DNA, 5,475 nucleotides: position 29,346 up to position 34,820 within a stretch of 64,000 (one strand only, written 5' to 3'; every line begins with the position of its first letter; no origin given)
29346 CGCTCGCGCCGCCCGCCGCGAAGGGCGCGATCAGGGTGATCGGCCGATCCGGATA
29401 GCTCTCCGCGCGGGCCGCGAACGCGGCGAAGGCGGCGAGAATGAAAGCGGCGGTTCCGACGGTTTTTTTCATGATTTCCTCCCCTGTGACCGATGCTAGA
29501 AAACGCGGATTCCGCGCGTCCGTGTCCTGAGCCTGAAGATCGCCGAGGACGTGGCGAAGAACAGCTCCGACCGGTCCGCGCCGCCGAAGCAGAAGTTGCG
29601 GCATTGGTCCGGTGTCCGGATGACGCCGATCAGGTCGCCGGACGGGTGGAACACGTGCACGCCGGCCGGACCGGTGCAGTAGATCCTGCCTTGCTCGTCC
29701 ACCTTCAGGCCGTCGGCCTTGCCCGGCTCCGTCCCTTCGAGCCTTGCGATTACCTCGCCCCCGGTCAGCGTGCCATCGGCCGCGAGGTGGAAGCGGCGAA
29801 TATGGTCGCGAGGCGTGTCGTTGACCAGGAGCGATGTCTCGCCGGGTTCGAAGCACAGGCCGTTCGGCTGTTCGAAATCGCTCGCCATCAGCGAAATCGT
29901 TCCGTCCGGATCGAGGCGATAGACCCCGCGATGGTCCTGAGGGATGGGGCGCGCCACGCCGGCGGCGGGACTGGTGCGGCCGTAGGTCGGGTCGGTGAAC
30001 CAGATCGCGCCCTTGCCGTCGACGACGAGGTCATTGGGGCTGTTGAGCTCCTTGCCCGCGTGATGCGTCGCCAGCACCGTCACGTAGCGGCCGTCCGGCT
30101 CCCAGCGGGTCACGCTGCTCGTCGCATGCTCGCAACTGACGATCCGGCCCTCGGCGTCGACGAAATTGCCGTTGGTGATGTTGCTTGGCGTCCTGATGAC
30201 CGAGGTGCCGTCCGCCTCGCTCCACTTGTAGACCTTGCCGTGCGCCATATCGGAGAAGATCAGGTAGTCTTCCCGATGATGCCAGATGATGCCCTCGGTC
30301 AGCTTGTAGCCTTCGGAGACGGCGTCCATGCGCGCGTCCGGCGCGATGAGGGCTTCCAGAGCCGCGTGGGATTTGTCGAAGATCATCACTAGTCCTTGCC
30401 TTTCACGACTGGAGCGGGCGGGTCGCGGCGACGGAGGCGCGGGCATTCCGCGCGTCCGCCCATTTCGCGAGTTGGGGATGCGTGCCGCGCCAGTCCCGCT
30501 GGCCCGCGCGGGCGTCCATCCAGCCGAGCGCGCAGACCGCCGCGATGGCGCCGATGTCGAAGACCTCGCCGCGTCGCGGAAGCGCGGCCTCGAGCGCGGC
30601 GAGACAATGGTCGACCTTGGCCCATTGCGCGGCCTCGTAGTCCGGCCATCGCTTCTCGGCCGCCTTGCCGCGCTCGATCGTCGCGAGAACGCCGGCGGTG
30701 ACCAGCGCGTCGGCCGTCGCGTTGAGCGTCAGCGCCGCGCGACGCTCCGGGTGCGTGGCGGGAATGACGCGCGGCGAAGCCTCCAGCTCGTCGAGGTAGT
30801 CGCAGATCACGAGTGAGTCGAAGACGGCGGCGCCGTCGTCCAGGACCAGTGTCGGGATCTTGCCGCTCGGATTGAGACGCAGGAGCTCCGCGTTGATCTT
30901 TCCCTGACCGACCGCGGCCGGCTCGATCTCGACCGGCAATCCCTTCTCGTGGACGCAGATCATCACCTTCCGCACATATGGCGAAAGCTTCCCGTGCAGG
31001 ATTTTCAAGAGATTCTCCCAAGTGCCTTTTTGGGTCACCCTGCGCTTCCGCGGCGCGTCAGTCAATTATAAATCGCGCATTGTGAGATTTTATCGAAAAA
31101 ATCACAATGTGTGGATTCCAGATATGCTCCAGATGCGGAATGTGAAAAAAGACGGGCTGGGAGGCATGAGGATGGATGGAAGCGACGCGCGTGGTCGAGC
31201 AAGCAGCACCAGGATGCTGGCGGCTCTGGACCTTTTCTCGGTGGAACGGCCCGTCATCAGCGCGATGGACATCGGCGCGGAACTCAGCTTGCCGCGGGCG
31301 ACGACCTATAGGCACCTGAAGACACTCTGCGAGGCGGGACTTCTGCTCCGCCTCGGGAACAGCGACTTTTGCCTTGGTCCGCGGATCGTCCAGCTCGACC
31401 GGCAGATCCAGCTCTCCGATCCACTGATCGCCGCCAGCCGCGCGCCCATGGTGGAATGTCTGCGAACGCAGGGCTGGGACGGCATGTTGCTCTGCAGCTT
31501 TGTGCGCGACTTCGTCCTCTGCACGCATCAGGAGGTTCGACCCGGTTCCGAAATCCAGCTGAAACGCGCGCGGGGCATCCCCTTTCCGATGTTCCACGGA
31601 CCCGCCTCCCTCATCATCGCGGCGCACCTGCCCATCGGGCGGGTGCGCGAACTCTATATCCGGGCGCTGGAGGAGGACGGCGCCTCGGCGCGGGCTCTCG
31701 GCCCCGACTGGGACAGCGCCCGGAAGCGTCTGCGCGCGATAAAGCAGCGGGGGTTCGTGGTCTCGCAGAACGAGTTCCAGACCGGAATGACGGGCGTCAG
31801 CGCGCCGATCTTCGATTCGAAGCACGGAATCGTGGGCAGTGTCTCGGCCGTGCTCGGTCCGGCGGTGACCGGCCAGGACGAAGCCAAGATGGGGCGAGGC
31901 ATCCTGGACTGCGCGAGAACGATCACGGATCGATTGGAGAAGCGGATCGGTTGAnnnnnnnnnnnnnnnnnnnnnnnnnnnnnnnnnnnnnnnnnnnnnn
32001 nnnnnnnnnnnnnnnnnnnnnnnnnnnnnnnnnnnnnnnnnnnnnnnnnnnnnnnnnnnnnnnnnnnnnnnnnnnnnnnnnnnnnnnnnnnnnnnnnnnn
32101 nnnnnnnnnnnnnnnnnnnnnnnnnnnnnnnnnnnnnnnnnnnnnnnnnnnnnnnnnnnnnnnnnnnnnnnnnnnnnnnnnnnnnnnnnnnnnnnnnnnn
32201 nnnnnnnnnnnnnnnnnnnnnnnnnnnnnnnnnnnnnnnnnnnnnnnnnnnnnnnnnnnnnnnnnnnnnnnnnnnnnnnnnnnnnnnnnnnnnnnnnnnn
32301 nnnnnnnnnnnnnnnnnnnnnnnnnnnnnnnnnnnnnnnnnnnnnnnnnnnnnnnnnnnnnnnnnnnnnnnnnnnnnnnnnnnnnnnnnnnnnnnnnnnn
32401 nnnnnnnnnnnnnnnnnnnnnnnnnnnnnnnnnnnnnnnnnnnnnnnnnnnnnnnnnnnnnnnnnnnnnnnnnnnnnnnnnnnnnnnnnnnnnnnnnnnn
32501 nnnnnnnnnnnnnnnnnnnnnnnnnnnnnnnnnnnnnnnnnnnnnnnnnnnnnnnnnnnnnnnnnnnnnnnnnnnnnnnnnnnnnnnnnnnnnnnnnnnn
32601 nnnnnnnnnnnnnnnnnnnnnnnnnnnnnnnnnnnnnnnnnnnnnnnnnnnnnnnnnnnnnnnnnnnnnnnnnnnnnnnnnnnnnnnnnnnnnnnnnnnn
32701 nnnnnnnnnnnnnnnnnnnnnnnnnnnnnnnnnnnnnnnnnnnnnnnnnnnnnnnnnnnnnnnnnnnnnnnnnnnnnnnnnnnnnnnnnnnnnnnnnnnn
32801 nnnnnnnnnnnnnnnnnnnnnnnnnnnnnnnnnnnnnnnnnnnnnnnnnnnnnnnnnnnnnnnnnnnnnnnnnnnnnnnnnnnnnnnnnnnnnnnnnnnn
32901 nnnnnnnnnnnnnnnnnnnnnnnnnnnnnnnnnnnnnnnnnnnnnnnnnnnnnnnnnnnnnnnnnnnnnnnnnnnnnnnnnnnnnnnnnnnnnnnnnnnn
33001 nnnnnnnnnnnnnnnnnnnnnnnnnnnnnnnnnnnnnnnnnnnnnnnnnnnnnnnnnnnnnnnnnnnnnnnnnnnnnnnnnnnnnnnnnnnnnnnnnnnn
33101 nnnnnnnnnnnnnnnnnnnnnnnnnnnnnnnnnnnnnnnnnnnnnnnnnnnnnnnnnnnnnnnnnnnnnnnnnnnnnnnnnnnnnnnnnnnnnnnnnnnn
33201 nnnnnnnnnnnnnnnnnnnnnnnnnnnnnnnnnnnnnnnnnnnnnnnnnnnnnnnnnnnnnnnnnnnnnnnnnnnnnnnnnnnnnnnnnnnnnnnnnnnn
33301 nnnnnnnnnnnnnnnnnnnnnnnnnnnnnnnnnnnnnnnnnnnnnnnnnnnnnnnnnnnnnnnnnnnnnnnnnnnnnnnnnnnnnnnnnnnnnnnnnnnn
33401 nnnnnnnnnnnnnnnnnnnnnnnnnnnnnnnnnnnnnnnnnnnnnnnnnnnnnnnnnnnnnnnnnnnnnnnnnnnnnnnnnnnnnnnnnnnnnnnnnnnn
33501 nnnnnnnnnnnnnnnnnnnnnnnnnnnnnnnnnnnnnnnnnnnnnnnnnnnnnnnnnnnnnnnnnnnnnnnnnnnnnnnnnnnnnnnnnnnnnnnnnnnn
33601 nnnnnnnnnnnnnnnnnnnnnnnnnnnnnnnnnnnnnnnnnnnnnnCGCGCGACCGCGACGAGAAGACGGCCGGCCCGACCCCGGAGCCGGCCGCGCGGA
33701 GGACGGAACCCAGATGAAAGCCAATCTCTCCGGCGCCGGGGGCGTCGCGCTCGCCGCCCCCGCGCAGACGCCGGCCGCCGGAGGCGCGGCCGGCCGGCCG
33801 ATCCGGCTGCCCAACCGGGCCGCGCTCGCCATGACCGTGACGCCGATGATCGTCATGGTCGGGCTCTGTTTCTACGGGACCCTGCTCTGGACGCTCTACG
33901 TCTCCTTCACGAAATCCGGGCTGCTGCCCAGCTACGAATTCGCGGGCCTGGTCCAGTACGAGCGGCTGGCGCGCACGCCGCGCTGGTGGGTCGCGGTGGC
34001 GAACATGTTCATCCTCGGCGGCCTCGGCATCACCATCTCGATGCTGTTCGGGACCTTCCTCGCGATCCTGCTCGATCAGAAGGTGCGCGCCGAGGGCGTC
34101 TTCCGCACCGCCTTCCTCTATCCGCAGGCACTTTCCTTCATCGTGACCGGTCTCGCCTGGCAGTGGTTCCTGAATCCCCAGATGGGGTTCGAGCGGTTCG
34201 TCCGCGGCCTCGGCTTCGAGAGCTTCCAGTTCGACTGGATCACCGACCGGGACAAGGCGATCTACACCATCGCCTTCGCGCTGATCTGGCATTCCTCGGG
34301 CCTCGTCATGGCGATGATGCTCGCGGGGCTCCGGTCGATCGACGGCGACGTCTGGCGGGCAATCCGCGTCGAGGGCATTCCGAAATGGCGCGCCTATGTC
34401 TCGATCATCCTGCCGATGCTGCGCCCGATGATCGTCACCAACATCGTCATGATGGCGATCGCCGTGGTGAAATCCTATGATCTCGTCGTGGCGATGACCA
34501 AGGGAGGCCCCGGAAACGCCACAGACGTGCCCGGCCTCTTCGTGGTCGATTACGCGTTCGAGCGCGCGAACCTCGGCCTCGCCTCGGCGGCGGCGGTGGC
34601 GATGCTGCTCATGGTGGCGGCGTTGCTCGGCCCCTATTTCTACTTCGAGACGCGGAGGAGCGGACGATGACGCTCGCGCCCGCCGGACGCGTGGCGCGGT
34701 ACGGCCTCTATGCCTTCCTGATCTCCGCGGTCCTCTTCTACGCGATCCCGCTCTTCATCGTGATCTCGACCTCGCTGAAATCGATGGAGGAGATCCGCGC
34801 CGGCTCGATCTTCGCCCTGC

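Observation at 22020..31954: Nine-gene GST / SMP-30 lactonase / TTT transporter / two PrpD-like / RraA-like operon with divergent IclR: possible non-orthologous lower pathway for a lactone-tricarboxylate such as 2-pyrone-4,6-dicarboxylate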

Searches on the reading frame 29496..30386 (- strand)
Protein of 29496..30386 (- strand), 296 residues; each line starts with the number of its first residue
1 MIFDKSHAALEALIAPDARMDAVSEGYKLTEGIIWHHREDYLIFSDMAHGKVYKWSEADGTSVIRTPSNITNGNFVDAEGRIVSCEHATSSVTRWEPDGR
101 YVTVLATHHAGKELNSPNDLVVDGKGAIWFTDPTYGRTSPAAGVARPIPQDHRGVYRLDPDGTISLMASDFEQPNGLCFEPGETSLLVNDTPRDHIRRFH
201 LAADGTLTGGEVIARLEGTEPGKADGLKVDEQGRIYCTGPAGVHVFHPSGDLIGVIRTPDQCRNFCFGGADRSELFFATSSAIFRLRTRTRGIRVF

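Call 4: search_protein_families(library=pfam, proteins=[window:29496-30386:-])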
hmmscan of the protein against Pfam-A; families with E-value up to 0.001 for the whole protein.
window:29496-30386:- (296 aa): 1 family
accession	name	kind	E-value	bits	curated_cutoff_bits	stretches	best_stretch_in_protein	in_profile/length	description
PF08450.18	SGL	-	1e-49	169.8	26.3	1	29-280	1-245/246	SMP-30/Gluconolactonase/LRE-like region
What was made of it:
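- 29496..30386 (-): SMP-30/gluconolactonase-type lactonase (296 aa). No N-terminal signal peptide, so probably cytoplasmic. PF08450, 170 bits (call 4).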

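Call 5: search_protein_families(library=ncbifam, proteins=[window:29496-30386:-])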
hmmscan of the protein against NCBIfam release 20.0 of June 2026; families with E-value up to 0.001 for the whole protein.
window:29496-30386:- (296 aa): 1 family
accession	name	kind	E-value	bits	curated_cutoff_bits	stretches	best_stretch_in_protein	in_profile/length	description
NF033206.1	ScyE_fam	subfamily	4.3e-06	26.5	80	0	49-135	233-322/333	ScyD/ScyE family protein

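Call 9: search_solved_structures(query=window:29496-30386:-, max_evalue=0.001)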
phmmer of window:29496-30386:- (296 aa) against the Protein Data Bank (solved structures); distinct sequences matched with E-value up to 0.001: 57.
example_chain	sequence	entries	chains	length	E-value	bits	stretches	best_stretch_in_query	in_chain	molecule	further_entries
3e5z_A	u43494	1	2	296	2.1e-50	174.8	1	18-293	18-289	putative Gluconolactonase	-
3dr2_A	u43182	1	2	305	1.4e-47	165.5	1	6-278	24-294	Exported gluconolactonase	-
7plb_A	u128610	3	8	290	3.6e-16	62.4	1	29-280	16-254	Smp-30/Cgr1 family protein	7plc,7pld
2iav_A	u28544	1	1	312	4.1e-11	45.8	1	96-251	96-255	Diisopropylfluorophosphatase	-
2iax_A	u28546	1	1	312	5e-11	45.5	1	96-252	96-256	Diisopropylfluorophosphatase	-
2iat_A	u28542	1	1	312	5.8e-11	45.3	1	96-252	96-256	Diisopropylfluorophosphatase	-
2iar_A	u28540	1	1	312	6.3e-11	45.2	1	96-252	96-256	Diisopropylfluorophosphatase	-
2iau_A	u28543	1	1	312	6.5e-11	45.1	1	96-252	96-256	Diisopropylfluorophosphatase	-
2iao_A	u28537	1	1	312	7e-11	45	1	96-252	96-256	DIISOPROPYLFLUOROPHOSPHATASE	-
2iap_A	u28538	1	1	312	7e-11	45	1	96-252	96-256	Diisopropylfluorophosphatase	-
2ias_A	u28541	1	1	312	7.1e-11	45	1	96-252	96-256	Diisopropylfluorophosphatase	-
1e1a_A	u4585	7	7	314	7.2e-11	45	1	96-252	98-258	DIISOPROPYLFLUOROPHOSPHATASE | Phosphotriesterase | Diisopropyl-fluorophosphatase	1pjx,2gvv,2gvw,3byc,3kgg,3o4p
2iaq_A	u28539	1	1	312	1.2e-10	44.2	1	96-252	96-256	Diisopropylfluorophosphatase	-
3li3_A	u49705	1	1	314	2.5e-10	43.2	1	97-252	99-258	Diisopropyl-fluorophosphatase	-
3hlh_A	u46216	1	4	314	2.8e-10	43.1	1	96-252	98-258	Diisopropyl-fluorophosphatase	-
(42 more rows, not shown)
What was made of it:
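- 29496..30386 (-): Closest solved relatives are the putative or exported gluconolactonases 3e5z and 3dr2 (E 1e-50 to 1e-48, call 9).
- On SMP-30/gluconolactonase/LRE-like (SGL): 3e5z and 3dr2 match at E 1e-50 to 1e-48 (call 9).
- The SGL is closest to gluconolactonases (call 9).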

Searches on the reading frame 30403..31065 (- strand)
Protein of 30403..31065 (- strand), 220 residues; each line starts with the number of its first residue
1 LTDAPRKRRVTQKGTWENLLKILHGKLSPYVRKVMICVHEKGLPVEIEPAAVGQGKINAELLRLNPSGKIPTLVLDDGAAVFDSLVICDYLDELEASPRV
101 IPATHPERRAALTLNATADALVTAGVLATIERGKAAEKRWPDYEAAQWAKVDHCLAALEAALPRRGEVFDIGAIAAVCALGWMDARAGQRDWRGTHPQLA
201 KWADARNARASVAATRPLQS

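Call 4: search_protein_families(library=pfam, proteins=[window:30403-31065:-])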
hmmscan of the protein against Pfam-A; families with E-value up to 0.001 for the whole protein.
window:30403-31065:- (220 aa): 4 families
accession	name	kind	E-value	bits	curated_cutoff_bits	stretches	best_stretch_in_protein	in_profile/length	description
PF13409.12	GST_N_2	-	3.1e-20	73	25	1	28-94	2-70/70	Glutathione S-transferase, N-terminal domain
PF13417.12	GST_N_3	-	3.8e-18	66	22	1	27-98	6-74/75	Glutathione S-transferase, N-terminal domain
PF02798.26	GST_N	-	1e-10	42.2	20.9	1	23-93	6-76/76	Glutathione S-transferase, N-terminal domain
PF13410.11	GST_C_2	-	2.2e-09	37.7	24.9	1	145-205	5-69/69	Glutathione S-transferase, C-terminal domain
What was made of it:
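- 30403..31008 (-): YibF-like glutathione S-transferase (201 aa, TTG start). First gene of the operon. Predicted GSH-dependent isomerase. GST_N_2/GST_N_3/GST_C_2 (call 4).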

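Call 5: search_protein_families(library=ncbifam, proteins=[window:30403-31065:-])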
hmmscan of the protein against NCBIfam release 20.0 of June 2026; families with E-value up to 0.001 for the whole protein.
window:30403-31065:- (220 aa): 8 families
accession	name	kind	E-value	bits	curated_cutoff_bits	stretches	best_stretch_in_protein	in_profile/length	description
NF007682.0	PRK10357.1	equivalog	4.2e-28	98.3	181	1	21-217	2-199/202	glutathione S-transferase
TIGR01262.1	maiA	equivalog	1e-11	44.9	171.05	1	34-174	14-158/211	maleylacetoacetate isomerase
NF050814.1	FtsZBindFzlA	equivalog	3.1e-10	40.2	300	1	22-130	7-116/228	FtsZ-binding protein FzlA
NF007016.1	PRK09481.1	equivalog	2.8e-09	36.7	314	1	29-104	20-92/209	stringent starvation protein SspA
NF011693.0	PRK15113.1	equivalog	1.6e-06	27.9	150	1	27-112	15-103/214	glutathione transferase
NF049950.1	IsopEpoxGlthnTfaseIsoI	equivalog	0.00011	21.9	300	1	26-93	15-76/238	iIsoprene-epoxide--glutathione S-transferase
NF007831.0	PRK10542.1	equivalog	0.00021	20.9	198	1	59-103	41-85/201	glutathione transferase GstA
NF042997.1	bet_ethrase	equivalog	0.00051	19.2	440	1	26-95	19-83/273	beta-etherase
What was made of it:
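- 30403..31008 (-): MaiA TIGR01262 scores 45 against a cutoff of 171 (call 5).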

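Call 44: search_solved_structures(query=window:30403-31005:-, max_evalue=0.00001)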
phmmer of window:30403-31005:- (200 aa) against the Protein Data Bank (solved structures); distinct sequences matched with E-value up to 0.00001: 30.
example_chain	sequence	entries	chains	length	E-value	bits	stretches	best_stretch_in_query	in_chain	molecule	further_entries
4ibp_A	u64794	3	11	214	7.1e-37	130.3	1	2-197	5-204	Glutathione S-transferase-like protein YibF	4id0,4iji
3tot_A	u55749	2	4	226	6.8e-26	94.4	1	2-197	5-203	Glutathione s-transferase protein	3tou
4mk3_A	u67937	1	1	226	3.8e-25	92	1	4-197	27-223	Glutathione S-transferase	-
4glt_A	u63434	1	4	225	1.3e-22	83.7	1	1-198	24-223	Glutathione S-transferase-like protein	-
3r2q_A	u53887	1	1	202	8.2e-21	77.8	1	4-198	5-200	Uncharacterized GST-like protein yibF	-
4jed_A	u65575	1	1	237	1.8e-20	76.7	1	5-197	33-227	GLUTATHIONE S-TRANSFERASE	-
4o7h_A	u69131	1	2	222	2e-11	47.2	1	2-191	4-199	Glutathione S-transferase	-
3lxt_A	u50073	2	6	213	3.3e-10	43.2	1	8-153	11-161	Glutathione S Transferase | uncharacterized protein GST_N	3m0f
6jwk_A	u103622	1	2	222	7e-10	42.2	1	13-157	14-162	Probable glutathione S-transferase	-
5g5e_A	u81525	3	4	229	3e-08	36.8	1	2-185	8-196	TAU CLASS GLUTATHIONE S-TRANSFERASE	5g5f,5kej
4qq7_A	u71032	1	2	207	3.1e-08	36.8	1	4-132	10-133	Putative stringent starvation protein A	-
6v91_A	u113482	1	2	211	3.1e-08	36.8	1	4-133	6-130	Stringent starvation protein A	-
3lyp_A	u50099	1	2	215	1.2e-07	34.9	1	9-90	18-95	Stringent starvation protein A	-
3ubk_A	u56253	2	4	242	5.1e-07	32.8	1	3-85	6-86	Glutathione transferase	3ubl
8ix7_A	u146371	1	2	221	6.9e-07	32.4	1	6-73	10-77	glutathione transferase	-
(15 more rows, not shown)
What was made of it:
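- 30403..31008 (-): YibF-like 4ibp scores 130 bits (call 44).
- On Cytosolic GST, YibF-like: 4ibp scores 130 bits (call 44).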

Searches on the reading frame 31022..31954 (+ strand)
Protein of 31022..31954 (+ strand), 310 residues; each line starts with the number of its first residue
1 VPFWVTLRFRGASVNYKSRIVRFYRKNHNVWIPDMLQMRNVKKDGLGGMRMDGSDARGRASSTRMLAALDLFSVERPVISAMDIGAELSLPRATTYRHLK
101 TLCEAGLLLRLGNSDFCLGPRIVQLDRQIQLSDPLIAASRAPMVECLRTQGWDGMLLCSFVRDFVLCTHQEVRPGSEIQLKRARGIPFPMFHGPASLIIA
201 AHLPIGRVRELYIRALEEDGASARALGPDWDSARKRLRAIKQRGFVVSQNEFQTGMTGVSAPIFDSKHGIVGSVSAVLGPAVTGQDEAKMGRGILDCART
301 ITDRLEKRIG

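Call 4: search_protein_families(library=pfam, proteins=[window:31022-31954:+])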
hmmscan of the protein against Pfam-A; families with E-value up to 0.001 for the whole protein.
window:31022-31954:+ (310 aa): 3 families
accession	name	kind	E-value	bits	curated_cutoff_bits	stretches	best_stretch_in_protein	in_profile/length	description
PF09339.16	HTH_IclR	-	1.6e-07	31.4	22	1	63-109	3-49/52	IclR helix-turn-helix domain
PF01614.24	IclR_C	-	1.3e-06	28.5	24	1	229-301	99-172/174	Bacterial transcriptional regulator IclR C-terminal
PF12840.13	HTH_20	-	0.00096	19.5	27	0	76-108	16-48/51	Helix-turn-helix domain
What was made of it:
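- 31166..31954 (+): IclR-family transcriptional regulator (262 aa), divergent from the operon. HTH_IclR + IclR_C (call 4).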

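Call 5: search_protein_families(library=ncbifam, proteins=[window:31022-31954:+])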
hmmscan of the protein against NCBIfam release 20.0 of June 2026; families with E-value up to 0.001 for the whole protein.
window:31022-31954:+ (310 aa): 6 families
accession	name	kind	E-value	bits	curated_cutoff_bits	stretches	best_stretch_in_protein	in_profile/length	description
TIGR02431.1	pcaR_pcaU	subfamily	4.8e-14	52.3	284.75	1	63-305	9-244/248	beta-ketoadipate pathway transcriptional regulators, PcaR/PcaU/PobR family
NF045644.1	TransRegBhcR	equivalog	4.6e-11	42.5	350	1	232-305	191-265/267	HTH-type transcriptional regulator BhcR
NF008601.2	PRK11569.1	equivalog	4.7e-06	26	380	1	59-302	25-269/276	glyoxylate bypass operon transcriptional repressor IclR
NF007548.0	PRK10163.1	equivalog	8.1e-05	21.9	406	0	40-107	3-69/271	HTH-type transcriptional repressor AllR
NF007342.0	PRK09834.1-4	equivalog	0.00024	20.2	251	0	61-153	13-105/263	DNA-binding transcriptional regulator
NF007339.0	PRK09834.1-1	equivalog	0.00091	18.6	299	0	78-114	38-74/271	DNA-binding transcriptional regulator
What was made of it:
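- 31166..31954 (+): The PcaR/PcaU subfamily model scores only 52 against a cutoff of 285 (call 5).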

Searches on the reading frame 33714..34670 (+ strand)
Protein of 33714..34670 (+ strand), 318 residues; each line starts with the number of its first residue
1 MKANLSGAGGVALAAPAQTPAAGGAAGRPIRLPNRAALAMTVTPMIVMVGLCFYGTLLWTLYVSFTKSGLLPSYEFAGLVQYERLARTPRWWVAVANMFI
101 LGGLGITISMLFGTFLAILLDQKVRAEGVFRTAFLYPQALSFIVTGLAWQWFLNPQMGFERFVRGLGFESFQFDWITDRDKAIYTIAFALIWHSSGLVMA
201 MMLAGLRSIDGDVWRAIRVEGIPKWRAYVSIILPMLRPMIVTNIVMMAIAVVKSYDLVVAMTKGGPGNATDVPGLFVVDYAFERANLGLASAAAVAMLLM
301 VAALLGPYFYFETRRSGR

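Call 25: search_protein_families(library=pfam, proteins=[window:33714-34670:+])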
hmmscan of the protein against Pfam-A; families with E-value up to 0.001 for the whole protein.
window:33714-34670:+ (318 aa): 1 family
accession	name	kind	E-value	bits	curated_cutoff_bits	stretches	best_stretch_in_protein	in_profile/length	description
PF00528.27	BPD_transp_1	-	2.7e-14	53.7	26.4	1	110-314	2-181/184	Binding-protein-dependent transport system inner membrane component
